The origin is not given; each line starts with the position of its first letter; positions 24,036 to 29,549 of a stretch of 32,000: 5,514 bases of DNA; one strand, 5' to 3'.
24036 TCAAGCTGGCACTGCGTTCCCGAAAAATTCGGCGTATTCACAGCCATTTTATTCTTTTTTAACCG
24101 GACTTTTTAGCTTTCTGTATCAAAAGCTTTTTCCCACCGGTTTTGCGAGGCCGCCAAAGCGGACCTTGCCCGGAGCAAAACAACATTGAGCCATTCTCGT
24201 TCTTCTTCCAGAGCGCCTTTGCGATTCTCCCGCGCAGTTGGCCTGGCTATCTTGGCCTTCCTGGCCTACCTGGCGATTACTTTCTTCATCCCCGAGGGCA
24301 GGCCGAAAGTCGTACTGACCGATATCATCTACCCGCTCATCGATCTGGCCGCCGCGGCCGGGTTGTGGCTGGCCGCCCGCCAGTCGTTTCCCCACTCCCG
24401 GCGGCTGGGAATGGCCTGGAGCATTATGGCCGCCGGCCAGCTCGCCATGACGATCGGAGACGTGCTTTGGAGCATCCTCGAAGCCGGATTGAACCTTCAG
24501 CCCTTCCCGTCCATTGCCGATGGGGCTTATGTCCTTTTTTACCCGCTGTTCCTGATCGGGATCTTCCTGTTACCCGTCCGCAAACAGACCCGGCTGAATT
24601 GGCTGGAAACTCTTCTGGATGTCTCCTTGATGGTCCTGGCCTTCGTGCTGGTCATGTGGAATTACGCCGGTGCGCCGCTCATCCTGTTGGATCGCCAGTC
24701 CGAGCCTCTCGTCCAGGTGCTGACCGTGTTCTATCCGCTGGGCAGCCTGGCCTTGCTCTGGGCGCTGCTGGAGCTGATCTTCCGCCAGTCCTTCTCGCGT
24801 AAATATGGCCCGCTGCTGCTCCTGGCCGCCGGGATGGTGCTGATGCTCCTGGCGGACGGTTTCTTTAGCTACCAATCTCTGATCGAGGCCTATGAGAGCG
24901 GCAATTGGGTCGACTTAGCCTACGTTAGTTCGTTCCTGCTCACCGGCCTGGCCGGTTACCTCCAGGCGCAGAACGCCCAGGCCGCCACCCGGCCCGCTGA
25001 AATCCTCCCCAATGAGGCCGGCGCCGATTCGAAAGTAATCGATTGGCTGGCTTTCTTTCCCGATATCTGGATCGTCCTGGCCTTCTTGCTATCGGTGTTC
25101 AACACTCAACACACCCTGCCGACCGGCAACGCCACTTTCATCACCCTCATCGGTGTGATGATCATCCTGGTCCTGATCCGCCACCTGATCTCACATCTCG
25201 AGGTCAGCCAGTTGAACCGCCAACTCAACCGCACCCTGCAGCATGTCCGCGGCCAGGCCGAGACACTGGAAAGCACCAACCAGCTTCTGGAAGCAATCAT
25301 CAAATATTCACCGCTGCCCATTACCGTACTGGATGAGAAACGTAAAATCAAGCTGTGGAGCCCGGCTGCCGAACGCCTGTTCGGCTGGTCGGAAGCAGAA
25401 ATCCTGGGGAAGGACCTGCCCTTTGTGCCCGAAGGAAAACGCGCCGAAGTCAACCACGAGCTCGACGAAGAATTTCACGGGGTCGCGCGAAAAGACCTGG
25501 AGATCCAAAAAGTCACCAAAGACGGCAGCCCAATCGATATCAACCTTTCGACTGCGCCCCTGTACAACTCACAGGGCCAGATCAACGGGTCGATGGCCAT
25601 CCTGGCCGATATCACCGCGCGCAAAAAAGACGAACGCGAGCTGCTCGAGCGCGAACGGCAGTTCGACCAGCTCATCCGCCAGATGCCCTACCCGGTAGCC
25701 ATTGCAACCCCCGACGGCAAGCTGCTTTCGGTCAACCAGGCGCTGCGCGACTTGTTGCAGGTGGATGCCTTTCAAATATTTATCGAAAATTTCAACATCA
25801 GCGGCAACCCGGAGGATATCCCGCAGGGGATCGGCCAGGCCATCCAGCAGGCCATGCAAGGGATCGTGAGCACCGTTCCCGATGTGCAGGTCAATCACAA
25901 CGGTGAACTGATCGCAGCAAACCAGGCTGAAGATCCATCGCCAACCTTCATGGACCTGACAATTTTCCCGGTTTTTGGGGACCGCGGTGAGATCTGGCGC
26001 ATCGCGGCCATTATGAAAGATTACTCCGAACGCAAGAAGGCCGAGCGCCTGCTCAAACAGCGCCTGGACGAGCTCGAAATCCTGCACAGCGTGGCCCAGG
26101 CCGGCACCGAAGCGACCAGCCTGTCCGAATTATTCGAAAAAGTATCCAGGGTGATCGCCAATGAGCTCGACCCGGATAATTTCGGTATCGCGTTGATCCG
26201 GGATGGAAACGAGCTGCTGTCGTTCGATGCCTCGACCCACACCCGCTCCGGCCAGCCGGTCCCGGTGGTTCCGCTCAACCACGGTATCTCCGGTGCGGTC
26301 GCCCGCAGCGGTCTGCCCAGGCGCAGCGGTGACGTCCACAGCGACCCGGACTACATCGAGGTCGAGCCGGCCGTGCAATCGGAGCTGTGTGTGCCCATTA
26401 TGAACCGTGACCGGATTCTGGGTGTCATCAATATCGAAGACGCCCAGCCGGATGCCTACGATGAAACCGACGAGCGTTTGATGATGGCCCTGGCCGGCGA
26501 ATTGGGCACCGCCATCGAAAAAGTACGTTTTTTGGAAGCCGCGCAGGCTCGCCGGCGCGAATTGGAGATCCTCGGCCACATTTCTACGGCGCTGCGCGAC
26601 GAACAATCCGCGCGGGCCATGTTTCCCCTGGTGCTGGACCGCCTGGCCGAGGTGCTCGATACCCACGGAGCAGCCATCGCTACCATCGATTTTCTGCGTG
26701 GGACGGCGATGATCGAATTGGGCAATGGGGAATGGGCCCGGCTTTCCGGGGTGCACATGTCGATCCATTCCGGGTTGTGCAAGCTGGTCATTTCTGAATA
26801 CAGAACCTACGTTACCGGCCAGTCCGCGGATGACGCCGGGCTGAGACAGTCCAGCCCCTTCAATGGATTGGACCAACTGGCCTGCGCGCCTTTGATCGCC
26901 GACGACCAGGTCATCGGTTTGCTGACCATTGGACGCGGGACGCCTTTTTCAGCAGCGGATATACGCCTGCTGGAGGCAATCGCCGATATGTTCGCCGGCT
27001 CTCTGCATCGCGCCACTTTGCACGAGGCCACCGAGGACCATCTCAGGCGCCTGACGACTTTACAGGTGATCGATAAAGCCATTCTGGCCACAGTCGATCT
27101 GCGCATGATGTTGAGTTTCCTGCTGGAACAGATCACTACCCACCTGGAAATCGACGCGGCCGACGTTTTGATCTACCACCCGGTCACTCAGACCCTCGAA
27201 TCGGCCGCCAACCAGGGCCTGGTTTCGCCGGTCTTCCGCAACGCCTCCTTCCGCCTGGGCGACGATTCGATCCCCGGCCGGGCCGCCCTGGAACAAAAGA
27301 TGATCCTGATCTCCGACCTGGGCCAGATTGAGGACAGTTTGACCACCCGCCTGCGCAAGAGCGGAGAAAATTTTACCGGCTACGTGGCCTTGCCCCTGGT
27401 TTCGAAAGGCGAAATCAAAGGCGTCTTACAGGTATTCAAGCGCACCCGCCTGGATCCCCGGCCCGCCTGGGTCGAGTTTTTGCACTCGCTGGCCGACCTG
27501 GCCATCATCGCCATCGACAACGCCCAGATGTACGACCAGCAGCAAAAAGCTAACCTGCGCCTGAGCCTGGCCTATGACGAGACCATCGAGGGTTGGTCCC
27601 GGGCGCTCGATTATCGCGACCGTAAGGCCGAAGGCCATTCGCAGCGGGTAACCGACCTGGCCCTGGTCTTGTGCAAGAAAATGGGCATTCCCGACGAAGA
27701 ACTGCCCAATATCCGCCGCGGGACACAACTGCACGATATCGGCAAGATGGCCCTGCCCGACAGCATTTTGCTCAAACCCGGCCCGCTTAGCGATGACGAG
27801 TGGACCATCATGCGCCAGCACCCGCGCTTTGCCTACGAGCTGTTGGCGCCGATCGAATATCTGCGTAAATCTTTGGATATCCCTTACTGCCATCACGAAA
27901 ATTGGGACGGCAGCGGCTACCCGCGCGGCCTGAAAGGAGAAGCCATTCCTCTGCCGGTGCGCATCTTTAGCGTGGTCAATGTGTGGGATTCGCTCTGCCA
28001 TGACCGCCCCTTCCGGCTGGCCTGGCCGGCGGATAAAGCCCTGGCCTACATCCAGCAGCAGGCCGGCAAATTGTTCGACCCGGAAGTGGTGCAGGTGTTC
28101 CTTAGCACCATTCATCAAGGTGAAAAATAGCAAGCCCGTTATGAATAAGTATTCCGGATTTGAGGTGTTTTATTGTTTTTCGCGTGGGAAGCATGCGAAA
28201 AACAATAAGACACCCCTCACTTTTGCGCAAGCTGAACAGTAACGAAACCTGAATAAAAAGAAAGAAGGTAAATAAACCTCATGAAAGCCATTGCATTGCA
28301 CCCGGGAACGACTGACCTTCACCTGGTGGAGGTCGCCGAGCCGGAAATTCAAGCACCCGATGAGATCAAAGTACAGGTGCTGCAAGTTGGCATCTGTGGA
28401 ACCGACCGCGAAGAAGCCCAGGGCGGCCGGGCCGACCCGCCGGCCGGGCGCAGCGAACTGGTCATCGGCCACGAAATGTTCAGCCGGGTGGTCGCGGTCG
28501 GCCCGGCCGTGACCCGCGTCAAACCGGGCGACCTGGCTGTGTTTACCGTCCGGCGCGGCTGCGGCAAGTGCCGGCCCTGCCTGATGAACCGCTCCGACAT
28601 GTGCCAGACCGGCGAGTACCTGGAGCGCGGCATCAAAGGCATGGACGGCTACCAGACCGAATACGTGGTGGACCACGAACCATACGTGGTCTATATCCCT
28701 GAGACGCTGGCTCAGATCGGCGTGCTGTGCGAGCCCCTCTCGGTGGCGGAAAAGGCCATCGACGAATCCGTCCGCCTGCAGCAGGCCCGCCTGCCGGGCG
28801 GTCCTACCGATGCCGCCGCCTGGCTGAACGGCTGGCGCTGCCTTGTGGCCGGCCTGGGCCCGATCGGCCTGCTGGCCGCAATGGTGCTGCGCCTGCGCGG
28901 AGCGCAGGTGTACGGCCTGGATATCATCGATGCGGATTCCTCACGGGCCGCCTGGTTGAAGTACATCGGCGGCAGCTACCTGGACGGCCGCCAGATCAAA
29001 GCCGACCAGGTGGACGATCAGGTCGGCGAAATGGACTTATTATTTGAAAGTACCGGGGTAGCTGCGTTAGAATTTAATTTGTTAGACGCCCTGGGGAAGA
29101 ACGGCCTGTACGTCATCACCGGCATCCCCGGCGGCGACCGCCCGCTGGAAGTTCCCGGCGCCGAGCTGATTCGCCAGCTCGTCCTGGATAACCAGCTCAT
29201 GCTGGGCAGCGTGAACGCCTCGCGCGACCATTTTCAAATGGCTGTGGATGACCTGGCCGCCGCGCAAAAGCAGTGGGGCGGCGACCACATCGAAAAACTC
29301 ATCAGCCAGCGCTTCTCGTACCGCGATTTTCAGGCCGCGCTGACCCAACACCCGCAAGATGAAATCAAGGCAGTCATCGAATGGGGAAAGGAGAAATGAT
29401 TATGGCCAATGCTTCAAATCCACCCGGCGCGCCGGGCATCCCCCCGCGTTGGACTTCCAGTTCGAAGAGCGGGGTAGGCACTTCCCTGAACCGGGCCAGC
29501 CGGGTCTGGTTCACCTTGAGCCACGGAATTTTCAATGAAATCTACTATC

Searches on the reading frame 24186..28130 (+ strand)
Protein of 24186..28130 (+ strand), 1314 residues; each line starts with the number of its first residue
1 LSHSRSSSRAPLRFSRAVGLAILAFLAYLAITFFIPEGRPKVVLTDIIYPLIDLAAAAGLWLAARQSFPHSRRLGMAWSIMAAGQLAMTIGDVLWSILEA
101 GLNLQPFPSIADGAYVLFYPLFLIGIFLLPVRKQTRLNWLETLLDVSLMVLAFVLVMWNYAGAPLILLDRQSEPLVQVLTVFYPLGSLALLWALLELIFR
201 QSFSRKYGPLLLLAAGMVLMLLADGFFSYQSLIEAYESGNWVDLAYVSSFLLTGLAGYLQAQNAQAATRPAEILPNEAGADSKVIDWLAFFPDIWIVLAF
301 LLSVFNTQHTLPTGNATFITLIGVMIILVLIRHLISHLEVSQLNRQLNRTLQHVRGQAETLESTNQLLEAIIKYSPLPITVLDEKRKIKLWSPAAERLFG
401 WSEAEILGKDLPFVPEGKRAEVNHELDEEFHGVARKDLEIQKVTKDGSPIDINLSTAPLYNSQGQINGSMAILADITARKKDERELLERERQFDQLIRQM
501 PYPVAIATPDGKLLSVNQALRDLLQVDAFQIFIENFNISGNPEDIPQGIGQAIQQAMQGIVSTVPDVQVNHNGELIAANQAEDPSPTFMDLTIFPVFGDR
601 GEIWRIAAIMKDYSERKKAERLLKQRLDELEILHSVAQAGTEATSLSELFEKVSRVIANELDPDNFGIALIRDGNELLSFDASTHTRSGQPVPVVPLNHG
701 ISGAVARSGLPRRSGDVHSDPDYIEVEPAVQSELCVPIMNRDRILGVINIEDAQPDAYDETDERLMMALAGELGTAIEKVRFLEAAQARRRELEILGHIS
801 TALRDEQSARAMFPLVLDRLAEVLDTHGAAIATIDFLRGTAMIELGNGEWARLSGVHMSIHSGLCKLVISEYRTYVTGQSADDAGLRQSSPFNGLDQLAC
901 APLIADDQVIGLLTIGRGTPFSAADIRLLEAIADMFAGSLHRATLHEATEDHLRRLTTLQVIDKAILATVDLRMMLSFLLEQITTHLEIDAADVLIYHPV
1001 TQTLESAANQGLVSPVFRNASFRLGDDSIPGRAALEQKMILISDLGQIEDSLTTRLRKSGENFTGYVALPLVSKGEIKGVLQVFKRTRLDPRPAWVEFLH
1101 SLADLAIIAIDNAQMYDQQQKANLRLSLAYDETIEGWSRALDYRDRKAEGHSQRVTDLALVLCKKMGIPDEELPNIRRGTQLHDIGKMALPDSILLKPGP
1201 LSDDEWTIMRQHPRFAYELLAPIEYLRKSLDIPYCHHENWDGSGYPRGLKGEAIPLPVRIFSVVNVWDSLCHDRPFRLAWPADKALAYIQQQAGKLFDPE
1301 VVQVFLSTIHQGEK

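Call 20: search_protein_families(library=ncbifam, proteins=[window:24186-28130:+])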
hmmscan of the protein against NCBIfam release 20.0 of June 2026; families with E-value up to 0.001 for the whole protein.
window:24186-28130:+ (1314 aa): 20 families
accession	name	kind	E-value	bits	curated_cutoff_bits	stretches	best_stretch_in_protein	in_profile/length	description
NF053512.1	nitric_RR_NosR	exception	9e-41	140.3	400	1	1114-1311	158-356/422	response regulator c-di-GMP phosphodiesterase, NosR family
TIGR00229.1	sensory_box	domain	1.4e-26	93.1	22.9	1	365-486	4-126/126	PAS domain S-box protein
NF046044.1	PnpS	equivalog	6.7e-12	45.1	400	1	338-484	27-168/390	two-component system histidine kinase PnpS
NF008468.0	PRK11360.1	equivalog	4.1e-11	41.9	646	1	352-491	254-392/616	two-component system sensor histidine kinase AtoS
NF053781.1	cdiGMPphdstlr2612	equivalog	2.1e-10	38.9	1600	1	362-658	11-302/1268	Tlr1612 family c-di-GMP phosphodiesterase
NF008283.0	PRK11061.1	equivalog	6.9e-10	37.8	583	1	643-788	15-165/748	phosphoenolpyruvate--protein phosphotransferase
TIGR01817.1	nifA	equivalog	1e-09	37.7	528.85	0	955-1123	3-169/534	nif-specific transcriptional activator NifA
NF047874.1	MASE3_PAS_HK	subfamily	1.5e-09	37.2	560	1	322-497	219-398/655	MASE3 domain-containing sensor histidine kinase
NF008467.0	PRK11359.1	equivalog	1.3e-07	30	857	1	362-481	133-253/800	oxygen-sensing cyclic-di-GMP phosphodiesterase DosP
NF007298.0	PRK09776.1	equivalog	6.9e-07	27.5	1135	1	382-486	571-680/1111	diguanylate cyclase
NF038230.1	Regu_Geo_Pelo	equivalog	1.4e-06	26.5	1200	0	701-785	436-524/935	GPMC system transcriptional regulator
NF033092.0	HK_WalK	equivalog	2.3e-06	26.5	725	1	335-485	227-371/594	cell wall metabolism sensor histidine kinase WalK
NF041552.1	TF_PrdR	equivalog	2.3e-05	22.9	795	1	359-499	127-257/577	sigma-54 dependent transcriptional regulator PrdR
NF041777.1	sens_FixL_Rhizob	equivalog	3.9e-05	22.5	850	1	359-422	116-180/485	sensor protein FixL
NF047786.1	his_kin_MadS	equivalog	5.6e-05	22.4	500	0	1043-1172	108-230/434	MadS family sensor histidine kinase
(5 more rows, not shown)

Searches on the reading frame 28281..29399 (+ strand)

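Call 20: search_protein_families(library=ncbifam, proteins=[window:28281-29399:+])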
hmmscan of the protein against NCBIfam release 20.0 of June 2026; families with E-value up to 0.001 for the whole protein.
window:28281-29399:+ (372 aa): 18 families
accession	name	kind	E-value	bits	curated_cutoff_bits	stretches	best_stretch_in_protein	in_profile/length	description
NF041097.1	keto_inos_dh_IolM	equivalog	2.8e-25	88.8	450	1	12-358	39-378/389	scyllo-inosose 3-dehydrogenase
NF003808.0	PRK05396.1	equivalog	5.8e-23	81.3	380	1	1-360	1-331/341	L-threonine 3-dehydrogenase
TIGR03366.1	HpnZ_proposed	hypoth_equivalog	8.2e-22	77.8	328.1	1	26-332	5-300/315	putative phosphonate catabolism associated alcohol dehydrogenase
NF007375.0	PRK09880.1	equivalog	3.3e-19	68.8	469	1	16-358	16-331/344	L-idonate 5-dehydrogenase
TIGR00692.1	tdh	equivalog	1.1e-17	64.1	458.35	1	10-283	8-263/340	L-threonine 3-dehydrogenase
TIGR03989.1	Rxyl_3153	subfamily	1.7e-16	60.4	440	1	17-215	15-219/370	NDMA-dependent alcohol dehydrogenase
NF007489.0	PRK10083.1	equivalog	1.7e-15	56.9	376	1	12-164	11-157/339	Zn-dependent oxidoreductase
NF007642.0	PRK10309.1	equivalog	2.3e-15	56.6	550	1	1-257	1-236/347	galactitol-1-phosphate 5-dehydrogenase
TIGR03451.1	mycoS_dep_FDH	equivalog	5.8e-14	51.7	512.9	1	16-358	17-347/358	S-(hydroxymethyl)mycothiol dehydrogenase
TIGR02819.1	fdhA_non_GSH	equivalog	1.3e-13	50.3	636.95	1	29-250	39-255/397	formaldehyde dehydrogenase, glutathione-independent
NF006940.0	PRK09422.1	equivalog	1.4e-13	50.6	344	1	13-322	12-295/338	alcohol dehydrogenase AdhP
NF047908.1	AldhRedAhr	equivalog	3.7e-13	49.1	470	1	5-319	8-292/335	NADPH-dependent aldehyde reductase Ahr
NF010344.0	PRK13771.1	subfamily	7.9e-12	44.8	349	1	1-265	1-240/334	putative alcohol dehydrogenase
NF041172.1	AcrlCoa_red_Thmprot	equivalog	2e-11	43.5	500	1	1-354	1-318/334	acryloyl-CoA reductase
TIGR02818.1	adh_III_F_hyde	equivalog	2.7e-11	43.1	543.95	1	11-224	12-227/368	S-(hydroxymethyl)glutathione dehydrogenase/class III alcohol dehydrogenase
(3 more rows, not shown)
